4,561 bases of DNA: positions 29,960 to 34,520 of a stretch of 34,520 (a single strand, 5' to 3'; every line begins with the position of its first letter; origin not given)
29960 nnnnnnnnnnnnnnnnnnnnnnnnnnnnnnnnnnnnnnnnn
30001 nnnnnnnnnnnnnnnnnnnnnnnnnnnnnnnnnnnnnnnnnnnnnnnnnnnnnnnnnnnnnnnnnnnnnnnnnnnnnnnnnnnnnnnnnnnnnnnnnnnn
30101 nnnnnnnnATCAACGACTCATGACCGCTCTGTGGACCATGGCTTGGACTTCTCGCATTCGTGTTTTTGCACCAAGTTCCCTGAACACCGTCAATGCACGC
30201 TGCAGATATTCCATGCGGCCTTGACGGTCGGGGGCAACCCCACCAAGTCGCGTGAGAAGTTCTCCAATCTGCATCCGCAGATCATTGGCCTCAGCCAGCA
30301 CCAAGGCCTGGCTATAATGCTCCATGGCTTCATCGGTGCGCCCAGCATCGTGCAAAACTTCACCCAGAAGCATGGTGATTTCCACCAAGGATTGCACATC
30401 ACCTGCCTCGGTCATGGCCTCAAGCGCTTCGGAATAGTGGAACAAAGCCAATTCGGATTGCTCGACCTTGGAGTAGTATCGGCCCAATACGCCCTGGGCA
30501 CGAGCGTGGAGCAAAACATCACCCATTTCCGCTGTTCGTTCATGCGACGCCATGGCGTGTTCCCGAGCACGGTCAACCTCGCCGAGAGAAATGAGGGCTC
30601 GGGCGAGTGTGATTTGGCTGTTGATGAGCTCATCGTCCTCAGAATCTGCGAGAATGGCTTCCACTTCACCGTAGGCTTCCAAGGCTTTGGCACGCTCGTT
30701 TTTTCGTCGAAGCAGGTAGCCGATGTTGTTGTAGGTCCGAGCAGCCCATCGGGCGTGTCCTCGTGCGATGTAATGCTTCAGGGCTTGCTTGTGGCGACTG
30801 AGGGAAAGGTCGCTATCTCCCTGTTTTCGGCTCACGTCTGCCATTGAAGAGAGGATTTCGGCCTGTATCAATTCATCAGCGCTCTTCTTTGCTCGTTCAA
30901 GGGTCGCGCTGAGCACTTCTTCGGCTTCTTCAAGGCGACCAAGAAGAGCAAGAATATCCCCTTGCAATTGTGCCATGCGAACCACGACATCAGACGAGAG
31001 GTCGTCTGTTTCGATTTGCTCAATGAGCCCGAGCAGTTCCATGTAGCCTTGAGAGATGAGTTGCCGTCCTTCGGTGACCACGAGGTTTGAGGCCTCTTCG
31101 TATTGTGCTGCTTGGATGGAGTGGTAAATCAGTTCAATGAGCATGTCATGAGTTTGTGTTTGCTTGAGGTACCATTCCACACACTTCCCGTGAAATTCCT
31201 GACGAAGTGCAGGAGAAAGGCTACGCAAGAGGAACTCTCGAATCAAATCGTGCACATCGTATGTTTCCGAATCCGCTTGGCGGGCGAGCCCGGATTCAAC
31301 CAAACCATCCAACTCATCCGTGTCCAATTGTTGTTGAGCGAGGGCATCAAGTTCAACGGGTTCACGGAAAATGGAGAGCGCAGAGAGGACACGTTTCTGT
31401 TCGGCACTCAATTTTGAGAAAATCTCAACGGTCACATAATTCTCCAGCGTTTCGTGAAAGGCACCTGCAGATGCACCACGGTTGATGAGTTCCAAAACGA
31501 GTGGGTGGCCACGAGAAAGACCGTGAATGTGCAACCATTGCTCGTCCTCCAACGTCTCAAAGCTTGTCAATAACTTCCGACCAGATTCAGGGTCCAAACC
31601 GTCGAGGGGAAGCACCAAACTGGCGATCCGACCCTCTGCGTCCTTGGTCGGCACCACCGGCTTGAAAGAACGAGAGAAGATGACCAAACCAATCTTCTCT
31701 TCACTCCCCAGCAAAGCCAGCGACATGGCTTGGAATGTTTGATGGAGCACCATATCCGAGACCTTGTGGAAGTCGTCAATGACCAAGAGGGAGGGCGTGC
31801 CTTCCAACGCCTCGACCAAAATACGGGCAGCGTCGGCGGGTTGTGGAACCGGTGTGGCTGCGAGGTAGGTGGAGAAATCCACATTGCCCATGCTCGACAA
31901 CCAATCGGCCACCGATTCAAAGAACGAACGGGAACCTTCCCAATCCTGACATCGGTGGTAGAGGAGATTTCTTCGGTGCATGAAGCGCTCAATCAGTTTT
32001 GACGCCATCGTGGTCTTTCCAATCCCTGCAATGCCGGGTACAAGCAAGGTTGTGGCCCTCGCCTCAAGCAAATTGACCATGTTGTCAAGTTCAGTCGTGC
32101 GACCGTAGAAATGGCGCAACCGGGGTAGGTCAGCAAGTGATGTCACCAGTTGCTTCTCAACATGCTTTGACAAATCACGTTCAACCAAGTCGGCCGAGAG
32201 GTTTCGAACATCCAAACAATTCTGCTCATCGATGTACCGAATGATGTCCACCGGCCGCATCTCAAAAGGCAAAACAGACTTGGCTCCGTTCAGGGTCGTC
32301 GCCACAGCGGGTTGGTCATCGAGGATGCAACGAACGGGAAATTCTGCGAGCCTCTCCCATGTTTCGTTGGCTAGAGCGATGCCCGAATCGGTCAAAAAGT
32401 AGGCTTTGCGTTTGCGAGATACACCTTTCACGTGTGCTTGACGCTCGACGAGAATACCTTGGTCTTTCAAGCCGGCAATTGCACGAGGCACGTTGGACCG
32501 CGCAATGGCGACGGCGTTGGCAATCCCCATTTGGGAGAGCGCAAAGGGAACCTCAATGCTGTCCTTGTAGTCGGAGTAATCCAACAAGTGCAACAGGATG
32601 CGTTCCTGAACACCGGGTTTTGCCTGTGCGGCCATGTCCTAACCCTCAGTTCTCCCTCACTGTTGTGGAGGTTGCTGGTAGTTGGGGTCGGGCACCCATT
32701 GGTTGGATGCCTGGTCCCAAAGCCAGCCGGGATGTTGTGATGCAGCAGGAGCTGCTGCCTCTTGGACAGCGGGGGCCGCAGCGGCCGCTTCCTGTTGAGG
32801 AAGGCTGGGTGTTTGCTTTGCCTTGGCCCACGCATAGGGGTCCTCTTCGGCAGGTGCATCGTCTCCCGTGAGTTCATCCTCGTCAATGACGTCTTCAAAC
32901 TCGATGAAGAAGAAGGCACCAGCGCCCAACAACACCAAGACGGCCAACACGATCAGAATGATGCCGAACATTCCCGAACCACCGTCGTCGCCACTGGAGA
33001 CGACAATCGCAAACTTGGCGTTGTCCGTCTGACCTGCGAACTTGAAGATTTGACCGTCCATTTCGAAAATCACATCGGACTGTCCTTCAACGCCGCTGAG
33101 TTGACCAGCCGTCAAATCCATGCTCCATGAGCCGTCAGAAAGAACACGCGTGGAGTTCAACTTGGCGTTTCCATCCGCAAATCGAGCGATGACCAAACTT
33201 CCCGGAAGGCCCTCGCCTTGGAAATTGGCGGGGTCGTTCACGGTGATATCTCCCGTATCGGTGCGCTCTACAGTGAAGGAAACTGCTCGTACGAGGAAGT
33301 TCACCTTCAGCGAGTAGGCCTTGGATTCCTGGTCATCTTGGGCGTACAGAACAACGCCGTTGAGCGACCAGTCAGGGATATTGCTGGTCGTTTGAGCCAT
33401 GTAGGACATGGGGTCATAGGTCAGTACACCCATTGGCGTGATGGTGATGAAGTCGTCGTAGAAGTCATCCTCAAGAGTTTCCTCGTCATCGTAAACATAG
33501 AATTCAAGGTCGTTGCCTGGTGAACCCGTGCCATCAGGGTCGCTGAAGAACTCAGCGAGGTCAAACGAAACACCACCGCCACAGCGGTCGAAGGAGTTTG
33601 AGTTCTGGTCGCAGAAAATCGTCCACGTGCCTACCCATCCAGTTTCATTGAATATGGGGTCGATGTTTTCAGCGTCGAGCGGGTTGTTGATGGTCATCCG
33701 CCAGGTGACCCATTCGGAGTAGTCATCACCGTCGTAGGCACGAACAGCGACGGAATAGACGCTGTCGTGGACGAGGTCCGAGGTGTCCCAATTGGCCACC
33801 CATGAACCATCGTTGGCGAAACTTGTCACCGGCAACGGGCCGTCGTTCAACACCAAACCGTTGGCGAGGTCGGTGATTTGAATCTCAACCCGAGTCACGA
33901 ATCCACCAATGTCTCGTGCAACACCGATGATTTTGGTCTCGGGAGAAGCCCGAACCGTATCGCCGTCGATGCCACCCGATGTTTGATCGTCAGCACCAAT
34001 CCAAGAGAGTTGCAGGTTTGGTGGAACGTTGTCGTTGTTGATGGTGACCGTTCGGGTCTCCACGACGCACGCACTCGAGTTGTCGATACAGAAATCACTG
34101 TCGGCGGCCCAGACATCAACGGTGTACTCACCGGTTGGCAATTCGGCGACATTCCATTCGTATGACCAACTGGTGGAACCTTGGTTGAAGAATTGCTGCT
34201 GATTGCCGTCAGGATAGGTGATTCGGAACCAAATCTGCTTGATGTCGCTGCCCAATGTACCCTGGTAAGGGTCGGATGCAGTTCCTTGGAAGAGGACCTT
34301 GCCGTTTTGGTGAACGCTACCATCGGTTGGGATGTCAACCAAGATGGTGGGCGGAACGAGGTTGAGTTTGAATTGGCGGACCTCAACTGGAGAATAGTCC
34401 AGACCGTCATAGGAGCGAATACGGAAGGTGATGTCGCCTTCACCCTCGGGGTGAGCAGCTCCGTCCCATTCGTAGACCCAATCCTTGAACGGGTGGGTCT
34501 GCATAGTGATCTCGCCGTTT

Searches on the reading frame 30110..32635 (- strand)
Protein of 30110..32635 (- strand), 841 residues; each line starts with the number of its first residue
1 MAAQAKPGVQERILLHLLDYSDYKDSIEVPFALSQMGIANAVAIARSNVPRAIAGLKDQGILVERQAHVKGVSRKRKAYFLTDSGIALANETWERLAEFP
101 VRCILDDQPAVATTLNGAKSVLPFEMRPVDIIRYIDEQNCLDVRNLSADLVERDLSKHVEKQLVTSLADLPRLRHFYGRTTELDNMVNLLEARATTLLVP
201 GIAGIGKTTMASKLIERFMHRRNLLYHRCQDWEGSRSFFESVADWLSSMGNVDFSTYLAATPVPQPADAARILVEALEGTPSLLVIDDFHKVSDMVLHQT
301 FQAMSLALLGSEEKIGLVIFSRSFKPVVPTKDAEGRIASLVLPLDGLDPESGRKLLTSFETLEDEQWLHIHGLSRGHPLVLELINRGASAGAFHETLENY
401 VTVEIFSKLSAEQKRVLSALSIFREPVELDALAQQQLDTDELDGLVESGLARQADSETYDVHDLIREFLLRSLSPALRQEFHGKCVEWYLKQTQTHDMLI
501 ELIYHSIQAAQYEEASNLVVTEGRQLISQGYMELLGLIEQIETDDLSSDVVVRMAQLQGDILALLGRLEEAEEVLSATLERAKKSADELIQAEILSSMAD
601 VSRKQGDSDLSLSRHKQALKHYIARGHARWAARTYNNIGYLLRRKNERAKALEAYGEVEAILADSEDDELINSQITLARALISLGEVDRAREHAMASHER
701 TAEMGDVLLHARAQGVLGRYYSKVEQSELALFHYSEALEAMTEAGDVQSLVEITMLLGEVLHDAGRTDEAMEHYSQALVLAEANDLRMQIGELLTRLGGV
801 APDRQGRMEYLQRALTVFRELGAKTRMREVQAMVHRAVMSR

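Call 8: search_protein_families(library=pfam, proteins=[window:30110-32635:-], max_evalue=0.1)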
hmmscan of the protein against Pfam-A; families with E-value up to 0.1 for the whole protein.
window:30110-32635:- (841 aa): 33 families (the best 25 are shown)
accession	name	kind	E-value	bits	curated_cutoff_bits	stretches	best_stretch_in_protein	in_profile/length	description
PF13424.12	TPR_12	-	5.2e-21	75.1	30.1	4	592-662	3-75/77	Tetratricopeptide repeat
PF07719.23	TPR_2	-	1.7e-11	43.8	27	1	755-783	5-33/34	Tetratricopeptide repeat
PF00515.34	TPR_1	-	3.3e-11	42.9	27.8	1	757-781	7-31/34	Tetratricopeptide repeat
PF13181.12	TPR_8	-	7.2e-10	38.7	25.7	0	755-782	5-32/34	Tetratricopeptide repeat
PF13191.12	AAA_16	-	6e-08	33.8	32.6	1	176-299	2-151/167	AAA ATPase domain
PF14938.12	SNAP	-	1.2e-07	32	25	2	595-680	78-162/282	Soluble NSF attachment protein, SNAP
PF13401.12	AAA_22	-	1.3e-05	26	27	1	194-300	5-104/130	AAA domain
PF17874.7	TPR_MalT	-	1.9e-05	24.6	45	1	676-788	6-117/336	MalT-like TPR region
PF13432.12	TPR_16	-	2.1e-05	25.3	32.7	1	733-781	12-61/65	Tetratricopeptide repeat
PF13428.12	TPR_14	-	5.2e-05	24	23.5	0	752-783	2-33/44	Tetratricopeptide repeat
PF25201.1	nSTAND6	-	7.3e-05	23.3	27.7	1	177-246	2-71/148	Novel STAND NTPase 6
PF13414.12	TPR_11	-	8.9e-05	22.5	26.8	1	758-784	1-27/42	TPR repeat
PF14559.12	TPR_19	-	0.00014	22.6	25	0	651-692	10-46/68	Tetratricopeptide repeat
PF13545.12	HTH_Crp_2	-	0.00014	22.1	27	1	12-66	2-56/70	Crp-like helix-turn-helix domain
PF07721.20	TPR_4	-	0.00024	21.9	27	0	755-773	5-23/26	Tetratricopeptide repeat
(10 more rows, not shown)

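Call 9: search_protein_families(library=ncbifam, proteins=[window:30110-32635:-], max_evalue=0.1)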
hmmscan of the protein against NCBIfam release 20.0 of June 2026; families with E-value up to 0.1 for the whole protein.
window:30110-32635:- (841 aa): 15 families
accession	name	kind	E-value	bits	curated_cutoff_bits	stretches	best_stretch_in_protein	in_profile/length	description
NF003420.0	PRK04841.1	equivalog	1.7e-12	46.2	537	3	392-622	246-482/903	HTH-type transcriptional regulator MalT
NF053617.1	SARPRegAfsRStmc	equivalog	9.1e-09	33.8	1430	2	555-746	779-971/986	SARP-family global regulator AfsR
NF041717.1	HaaA_phane_TPR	equivalog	3.7e-08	32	1125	2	560-739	680-860/882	cyclophane-containing RiPP biosynthesis TPR protein HaaT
NF053720.1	NsdA_fam_reg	subfamily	2.2e-06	27.5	75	2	752-835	202-284/432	NsdA family TPR-like regulatory protein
NF052312.1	T9SS_PorW_SprE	equivalog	2.3e-06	26.6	250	1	565-787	154-364/716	type IX secretion system periplasmic lipoprotein PorW/SprE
NF053520.1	HK_Porph_FimS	equivalog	5.4e-06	25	600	1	564-783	96-316/618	sensor histidine kinase FimS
NF053779.1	BT3442_fam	equivalog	4.2e-05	22.5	940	1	721-810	72-161/563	BT3442 family protein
NF040959.1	MamA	equivalog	0.00027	20.4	200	1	632-781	37-169/204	magnetosome protein MamA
NF047507.1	TPR_BatC_Lepto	exception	0.0046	16.4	175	0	684-741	71-126/214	TPR repeat-containing protein BatC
NF006799.0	PRK09302.1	equivalog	0.0057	15.3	408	1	181-222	260-301/515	circadian clock protein KaiC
TIGR00064.1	ftsY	equivalog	0.013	14.8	260.7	0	179-220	64-105/279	signal recognition particle-docking protein FtsY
NF002725.1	PRK02603.1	equivalog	0.021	14.8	143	0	580-660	60-134/173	photosystem I assembly protein Ycf3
TIGR00959.1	ffh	equivalog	0.025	13.4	473.2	0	186-219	91-124/428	signal recognition particle protein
NF005115.0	PRK06547.1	equivalog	0.051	13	173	1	189-220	10-41/172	hypothetical protein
TIGR02521.1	type_IV_pilW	equivalog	0.079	12.5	154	0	711-778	65-126/234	type IV pilus biogenesis/stability protein PilW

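Call 43: search_protein_families(library=padloc, proteins=[window:30110-32635:-], max_evalue=0.01)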
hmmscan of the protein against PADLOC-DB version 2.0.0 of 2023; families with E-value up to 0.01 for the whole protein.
window:30110-32635:- (841 aa): 2 families
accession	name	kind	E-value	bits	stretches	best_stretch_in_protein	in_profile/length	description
PDLC05079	PDC-S73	-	3.1e-06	24.3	1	152-231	150-228/752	-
PDLC01169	TPR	-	6.2e-06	23.8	1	717-823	115-223/252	TPR repeats containing protein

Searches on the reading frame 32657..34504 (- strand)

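Call 8: search_protein_families(library=pfam, proteins=[window:32657-34504:-], max_evalue=0.1)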
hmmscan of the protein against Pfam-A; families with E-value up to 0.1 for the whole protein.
window:32657-34504:- (615 aa): 5 families
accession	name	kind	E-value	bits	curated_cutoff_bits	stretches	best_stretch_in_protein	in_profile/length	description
PF17957.7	Big_7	-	2.3e-09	38.2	24.1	1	52-131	1-70/70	Bacterial Ig domain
PF13750.12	Big_3_3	-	0.00042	20.4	27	1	112-168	2-51/157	Bacterial Ig-like domain (group 3)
PF11752.14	DUF3309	-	0.036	14.6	22.3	1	508-527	29-48/50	Protein of unknown function (DUF3309)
PF19077.6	Big_13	-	0.068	14.1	27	0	416-483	39-101/102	Bacterial Ig-like domain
PF07495.19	Y_Y_Y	-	0.089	13.2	26.6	0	93-137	12-50/65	Y_Y_Y domain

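Call 9: search_protein_families(library=ncbifam, proteins=[window:32657-34504:-], max_evalue=0.1)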
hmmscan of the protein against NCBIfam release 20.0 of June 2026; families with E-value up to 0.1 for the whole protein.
window:32657-34504:- (615 aa): 1 family
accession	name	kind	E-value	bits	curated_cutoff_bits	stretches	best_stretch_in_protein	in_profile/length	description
NF033510.3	Ca_tandemer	repeat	0.0028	18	50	0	424-472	31-77/96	Ca2+-stabilized repeat-containing adhesin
